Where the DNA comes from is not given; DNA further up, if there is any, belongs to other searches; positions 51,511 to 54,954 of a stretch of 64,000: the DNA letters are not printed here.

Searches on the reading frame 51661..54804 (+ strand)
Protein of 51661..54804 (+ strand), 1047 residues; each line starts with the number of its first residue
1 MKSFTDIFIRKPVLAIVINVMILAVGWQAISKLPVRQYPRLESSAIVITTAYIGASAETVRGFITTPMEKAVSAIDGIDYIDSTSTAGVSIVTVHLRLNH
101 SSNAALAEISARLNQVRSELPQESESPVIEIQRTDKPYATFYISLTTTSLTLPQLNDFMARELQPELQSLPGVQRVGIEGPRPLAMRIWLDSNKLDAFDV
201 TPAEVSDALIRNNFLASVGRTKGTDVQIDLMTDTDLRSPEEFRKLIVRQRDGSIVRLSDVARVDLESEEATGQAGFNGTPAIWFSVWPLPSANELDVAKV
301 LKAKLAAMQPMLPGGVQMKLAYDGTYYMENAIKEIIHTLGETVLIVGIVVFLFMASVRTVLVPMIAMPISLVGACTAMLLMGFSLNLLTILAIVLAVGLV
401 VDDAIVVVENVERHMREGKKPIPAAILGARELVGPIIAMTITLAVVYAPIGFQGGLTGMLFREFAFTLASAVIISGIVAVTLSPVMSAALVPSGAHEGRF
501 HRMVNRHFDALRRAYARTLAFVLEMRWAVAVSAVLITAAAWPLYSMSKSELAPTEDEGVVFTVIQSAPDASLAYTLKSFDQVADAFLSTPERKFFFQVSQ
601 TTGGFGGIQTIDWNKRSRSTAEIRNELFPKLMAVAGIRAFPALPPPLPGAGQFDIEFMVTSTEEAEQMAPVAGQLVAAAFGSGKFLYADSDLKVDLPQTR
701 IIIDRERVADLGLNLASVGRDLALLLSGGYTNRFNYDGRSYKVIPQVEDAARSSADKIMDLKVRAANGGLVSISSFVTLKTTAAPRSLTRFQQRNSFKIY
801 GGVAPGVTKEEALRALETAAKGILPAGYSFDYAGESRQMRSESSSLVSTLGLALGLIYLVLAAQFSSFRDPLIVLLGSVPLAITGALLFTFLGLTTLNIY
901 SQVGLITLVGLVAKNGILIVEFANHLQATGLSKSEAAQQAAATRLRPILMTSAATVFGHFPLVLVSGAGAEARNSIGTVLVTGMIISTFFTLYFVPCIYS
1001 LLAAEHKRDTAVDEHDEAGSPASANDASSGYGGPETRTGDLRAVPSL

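Call 20: find_encoding_contigs(protein=window:51661-54804:+, flank=10000, max_places=10)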
Protein window:51661-54804:+ (1047 aa): no gene with exactly this product is on record in the collection.
